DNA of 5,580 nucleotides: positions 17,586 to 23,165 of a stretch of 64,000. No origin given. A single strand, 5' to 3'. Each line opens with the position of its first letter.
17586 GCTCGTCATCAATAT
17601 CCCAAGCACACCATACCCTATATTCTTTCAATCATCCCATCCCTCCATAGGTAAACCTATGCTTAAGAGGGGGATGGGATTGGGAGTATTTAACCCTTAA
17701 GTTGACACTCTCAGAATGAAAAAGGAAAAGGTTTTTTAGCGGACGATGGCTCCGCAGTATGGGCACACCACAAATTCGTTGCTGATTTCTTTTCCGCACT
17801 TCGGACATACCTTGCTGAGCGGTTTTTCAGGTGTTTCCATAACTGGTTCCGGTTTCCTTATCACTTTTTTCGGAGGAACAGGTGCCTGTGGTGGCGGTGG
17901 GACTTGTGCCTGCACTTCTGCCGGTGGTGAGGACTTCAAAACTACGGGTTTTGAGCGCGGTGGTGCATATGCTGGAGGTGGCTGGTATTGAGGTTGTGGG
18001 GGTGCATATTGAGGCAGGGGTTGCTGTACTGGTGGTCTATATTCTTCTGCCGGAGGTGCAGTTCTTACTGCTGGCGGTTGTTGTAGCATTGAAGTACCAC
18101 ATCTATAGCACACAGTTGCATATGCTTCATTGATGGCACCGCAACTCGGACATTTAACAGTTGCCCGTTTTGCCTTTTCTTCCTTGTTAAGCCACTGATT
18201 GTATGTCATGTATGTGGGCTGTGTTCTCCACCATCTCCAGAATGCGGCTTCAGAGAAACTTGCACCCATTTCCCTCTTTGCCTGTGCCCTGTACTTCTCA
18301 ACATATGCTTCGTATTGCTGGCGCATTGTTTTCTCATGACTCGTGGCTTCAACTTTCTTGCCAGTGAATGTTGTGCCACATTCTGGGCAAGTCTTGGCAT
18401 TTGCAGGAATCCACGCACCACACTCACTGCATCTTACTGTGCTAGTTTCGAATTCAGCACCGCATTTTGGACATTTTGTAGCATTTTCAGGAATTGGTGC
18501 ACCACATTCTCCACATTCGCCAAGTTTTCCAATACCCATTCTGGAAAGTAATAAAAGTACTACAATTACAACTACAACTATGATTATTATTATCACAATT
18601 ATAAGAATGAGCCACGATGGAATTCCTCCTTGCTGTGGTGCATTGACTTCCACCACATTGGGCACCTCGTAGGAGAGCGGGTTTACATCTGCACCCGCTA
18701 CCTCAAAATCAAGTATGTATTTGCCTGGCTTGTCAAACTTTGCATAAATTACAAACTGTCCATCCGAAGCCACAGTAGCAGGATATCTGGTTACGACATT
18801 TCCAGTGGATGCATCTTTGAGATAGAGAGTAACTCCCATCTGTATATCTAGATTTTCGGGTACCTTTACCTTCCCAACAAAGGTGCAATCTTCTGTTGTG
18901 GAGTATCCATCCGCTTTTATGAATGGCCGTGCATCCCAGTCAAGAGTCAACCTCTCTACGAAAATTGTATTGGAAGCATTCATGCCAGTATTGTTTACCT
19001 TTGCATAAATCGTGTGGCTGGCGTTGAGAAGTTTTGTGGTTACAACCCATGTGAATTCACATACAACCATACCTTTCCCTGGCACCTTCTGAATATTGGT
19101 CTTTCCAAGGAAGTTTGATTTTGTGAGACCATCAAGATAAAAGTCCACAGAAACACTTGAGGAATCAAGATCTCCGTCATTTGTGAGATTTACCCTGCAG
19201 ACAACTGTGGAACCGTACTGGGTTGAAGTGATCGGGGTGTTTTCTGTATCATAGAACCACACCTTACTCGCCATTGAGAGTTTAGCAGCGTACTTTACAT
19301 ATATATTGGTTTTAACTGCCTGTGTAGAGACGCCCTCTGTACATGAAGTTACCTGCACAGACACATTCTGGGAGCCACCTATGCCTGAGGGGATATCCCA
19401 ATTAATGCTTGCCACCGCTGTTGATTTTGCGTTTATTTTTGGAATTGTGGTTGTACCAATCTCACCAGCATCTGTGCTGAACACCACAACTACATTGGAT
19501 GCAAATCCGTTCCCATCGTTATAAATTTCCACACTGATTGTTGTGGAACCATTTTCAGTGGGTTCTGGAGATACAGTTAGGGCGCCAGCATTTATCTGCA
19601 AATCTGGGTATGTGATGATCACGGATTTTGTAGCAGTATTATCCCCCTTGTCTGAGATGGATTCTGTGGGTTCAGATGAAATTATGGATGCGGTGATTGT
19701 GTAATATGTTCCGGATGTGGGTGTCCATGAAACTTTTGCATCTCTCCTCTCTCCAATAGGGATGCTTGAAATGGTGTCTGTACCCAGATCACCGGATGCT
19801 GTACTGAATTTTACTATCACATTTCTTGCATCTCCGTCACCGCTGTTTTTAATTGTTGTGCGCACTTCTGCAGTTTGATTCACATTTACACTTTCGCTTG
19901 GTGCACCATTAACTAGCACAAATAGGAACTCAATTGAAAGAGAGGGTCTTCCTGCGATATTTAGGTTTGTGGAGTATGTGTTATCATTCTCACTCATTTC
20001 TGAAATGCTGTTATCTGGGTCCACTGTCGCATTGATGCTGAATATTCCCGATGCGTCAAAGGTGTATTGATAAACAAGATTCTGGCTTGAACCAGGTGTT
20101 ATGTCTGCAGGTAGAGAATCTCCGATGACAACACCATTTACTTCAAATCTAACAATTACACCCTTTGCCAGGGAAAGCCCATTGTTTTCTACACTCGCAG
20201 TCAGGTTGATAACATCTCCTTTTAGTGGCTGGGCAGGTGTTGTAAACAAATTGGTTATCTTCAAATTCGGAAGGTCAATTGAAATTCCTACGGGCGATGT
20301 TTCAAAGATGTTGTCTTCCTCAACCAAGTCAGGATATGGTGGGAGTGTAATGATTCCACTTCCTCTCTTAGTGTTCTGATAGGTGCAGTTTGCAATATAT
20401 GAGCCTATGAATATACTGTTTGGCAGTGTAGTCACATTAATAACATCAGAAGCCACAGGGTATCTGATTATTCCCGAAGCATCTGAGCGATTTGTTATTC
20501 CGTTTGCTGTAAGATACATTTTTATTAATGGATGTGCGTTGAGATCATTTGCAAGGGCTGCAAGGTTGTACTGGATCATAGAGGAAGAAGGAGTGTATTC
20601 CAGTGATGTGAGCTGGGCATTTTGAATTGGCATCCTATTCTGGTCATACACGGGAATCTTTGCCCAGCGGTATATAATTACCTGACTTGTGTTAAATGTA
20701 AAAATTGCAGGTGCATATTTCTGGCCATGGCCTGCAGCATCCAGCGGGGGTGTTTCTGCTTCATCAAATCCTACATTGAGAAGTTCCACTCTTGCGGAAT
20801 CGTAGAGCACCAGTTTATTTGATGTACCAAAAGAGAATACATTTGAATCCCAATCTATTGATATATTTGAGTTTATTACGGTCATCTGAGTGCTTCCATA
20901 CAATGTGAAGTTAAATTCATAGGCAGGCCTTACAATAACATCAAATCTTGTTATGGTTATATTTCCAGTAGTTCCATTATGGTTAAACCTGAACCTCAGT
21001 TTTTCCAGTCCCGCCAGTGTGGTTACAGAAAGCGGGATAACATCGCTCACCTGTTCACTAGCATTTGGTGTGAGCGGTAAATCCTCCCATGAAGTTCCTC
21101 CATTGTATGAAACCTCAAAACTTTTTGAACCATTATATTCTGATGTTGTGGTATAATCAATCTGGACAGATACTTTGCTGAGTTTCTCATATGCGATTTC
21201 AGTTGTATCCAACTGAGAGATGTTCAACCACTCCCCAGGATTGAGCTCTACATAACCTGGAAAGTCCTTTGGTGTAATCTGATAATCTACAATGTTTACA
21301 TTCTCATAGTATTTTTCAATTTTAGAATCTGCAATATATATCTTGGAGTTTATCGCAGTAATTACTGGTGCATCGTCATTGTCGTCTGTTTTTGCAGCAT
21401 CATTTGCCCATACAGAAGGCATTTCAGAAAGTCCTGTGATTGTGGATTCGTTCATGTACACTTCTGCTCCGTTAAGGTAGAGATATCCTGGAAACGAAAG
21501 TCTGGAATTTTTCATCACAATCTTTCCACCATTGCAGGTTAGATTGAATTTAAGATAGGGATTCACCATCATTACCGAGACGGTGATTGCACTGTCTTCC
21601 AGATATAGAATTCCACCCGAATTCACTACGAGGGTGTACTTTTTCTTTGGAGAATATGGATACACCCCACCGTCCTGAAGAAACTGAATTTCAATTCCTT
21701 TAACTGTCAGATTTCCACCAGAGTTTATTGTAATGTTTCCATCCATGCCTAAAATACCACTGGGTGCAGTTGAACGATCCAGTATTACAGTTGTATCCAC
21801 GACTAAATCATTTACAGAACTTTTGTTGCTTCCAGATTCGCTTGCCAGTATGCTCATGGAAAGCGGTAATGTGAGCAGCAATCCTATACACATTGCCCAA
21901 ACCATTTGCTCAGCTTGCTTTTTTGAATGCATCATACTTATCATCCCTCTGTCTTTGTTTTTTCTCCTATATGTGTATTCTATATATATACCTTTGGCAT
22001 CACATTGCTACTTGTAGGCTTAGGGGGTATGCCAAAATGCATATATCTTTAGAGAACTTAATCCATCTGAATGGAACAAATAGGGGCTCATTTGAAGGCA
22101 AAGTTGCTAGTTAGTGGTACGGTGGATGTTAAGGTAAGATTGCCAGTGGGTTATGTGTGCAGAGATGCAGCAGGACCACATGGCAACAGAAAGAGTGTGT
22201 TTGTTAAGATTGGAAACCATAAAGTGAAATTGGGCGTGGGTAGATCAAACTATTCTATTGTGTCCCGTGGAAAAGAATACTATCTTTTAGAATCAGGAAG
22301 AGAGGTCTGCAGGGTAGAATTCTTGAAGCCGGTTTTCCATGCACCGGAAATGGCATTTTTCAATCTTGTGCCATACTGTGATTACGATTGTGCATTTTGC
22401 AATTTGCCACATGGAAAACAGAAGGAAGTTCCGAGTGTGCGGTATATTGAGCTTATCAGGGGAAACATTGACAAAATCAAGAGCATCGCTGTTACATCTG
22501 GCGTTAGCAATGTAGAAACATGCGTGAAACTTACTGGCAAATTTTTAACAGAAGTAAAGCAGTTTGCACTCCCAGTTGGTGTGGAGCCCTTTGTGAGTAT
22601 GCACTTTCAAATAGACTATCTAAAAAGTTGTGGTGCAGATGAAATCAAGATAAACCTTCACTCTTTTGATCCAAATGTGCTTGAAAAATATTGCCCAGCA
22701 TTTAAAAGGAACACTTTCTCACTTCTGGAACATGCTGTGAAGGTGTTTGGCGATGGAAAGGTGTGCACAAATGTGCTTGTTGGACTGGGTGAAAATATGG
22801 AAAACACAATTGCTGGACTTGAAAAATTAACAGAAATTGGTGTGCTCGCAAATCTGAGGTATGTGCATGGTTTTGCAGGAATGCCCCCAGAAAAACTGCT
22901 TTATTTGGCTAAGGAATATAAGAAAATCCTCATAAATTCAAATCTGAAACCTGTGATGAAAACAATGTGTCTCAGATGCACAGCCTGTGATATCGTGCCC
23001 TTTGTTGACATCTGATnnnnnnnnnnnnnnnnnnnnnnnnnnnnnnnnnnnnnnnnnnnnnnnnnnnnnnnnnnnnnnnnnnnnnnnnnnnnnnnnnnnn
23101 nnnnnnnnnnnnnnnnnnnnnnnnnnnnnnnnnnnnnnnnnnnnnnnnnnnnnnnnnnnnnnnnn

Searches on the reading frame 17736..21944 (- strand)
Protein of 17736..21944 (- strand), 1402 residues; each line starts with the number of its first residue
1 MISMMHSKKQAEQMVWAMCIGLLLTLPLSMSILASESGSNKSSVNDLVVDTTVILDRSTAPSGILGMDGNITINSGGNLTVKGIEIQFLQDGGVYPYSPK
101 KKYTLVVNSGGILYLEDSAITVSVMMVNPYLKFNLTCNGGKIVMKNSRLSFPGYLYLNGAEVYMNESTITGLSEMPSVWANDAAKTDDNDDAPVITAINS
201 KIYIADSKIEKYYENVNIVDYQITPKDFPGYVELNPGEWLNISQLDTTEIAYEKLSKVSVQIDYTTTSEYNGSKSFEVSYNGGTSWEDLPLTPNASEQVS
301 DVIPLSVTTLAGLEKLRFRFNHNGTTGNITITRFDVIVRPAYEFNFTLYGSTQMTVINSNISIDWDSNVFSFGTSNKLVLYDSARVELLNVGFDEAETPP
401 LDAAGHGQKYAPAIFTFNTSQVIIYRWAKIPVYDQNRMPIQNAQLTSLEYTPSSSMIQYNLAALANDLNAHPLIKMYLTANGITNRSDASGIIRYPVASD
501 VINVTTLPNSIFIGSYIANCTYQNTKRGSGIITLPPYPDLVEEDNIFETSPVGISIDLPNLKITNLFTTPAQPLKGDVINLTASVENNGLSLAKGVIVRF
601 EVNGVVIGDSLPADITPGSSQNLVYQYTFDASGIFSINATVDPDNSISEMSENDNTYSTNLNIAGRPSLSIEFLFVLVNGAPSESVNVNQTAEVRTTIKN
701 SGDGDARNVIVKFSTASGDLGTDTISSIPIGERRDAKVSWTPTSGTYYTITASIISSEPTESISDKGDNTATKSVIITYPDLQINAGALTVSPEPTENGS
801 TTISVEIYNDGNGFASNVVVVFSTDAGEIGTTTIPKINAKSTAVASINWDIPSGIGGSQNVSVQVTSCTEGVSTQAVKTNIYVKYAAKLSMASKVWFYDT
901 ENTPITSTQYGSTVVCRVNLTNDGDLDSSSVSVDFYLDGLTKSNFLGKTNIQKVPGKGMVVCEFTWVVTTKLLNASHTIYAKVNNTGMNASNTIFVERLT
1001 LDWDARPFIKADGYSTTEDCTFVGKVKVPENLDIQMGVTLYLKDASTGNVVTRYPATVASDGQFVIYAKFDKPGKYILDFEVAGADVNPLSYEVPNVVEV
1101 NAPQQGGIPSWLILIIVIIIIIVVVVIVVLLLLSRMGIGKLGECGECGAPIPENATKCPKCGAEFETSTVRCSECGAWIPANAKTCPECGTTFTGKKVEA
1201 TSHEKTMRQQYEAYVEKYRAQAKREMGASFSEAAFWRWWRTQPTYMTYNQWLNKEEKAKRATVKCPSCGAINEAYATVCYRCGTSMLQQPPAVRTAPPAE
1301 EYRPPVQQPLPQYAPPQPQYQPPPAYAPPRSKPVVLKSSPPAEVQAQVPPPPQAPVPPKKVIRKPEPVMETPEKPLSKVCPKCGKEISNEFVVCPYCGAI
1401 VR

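Call 12: search_protein_families(library=pfam, proteins=[window:17736-21944:-])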
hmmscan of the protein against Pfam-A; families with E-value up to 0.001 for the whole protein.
window:17736-21944:- (1402 aa): 8 families
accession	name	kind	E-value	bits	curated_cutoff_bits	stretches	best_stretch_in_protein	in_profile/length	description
PF07705.17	CARDB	-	3.7e-36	123.8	22.7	3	559-658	2-100/101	CARDB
PF13240.11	Zn_Ribbon_1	-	1.9e-20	72.4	25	3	1380-1399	2-21/23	zinc-ribbon domain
PF13248.11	Zn_ribbon_3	-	1.2e-15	56.8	27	3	1168-1191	1-24/26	zinc-ribbon domain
PF12773.13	DZR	-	2.3e-15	56.9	27.3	1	1144-1190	1-45/45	Double zinc ribbon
PF17032.10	Zn_ribbon_15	-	4.1e-08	34.3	28.9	0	1377-1398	52-73/73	zinc-ribbon family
PF10571.15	UPF0547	-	5.6e-06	26.8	29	0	1378-1398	1-21/26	Uncharacterised protein family UPF0547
PF00641.23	Zn_ribbon_RanBP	-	0.00046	19.8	27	1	1264-1285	6-27/30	Zn-finger in Ran binding protein and others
PF18912.6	DZR_2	-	0.00067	19.9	27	0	1157-1196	9-49/56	Double zinc ribbon domain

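Call 17: find_encoding_contigs(protein=window:17736-21944:-, flank=10000, max_places=10)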
Protein window:17736-21944:- (1402 aa): no gene with exactly this product is on record in the collection.

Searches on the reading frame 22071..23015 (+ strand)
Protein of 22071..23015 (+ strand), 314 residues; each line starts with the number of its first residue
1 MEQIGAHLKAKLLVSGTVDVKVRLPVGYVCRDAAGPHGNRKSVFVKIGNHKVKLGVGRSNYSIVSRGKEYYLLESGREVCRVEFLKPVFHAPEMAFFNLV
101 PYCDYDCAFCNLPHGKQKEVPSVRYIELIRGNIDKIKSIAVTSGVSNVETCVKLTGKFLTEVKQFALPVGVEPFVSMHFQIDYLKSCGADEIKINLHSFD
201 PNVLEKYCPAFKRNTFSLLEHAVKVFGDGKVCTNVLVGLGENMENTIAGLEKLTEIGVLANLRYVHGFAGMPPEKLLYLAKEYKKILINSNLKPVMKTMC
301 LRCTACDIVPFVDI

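Call 12: search_protein_families(library=pfam, proteins=[window:22071-23015:+])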
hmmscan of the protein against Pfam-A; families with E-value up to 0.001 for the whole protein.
window:22071-23015:+ (314 aa): 1 family
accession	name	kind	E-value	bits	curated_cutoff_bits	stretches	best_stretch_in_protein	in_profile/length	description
PF04055.27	Radical_SAM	-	3.6e-09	37.4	29.5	1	98-245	2-158/166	Radical SAM superfamily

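Call 18: find_encoding_contigs(protein=window:22071-23015:+, flank=10000, max_places=10)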
Protein window:22071-23015:+ (314 aa): no gene with exactly this product is on record in the collection.
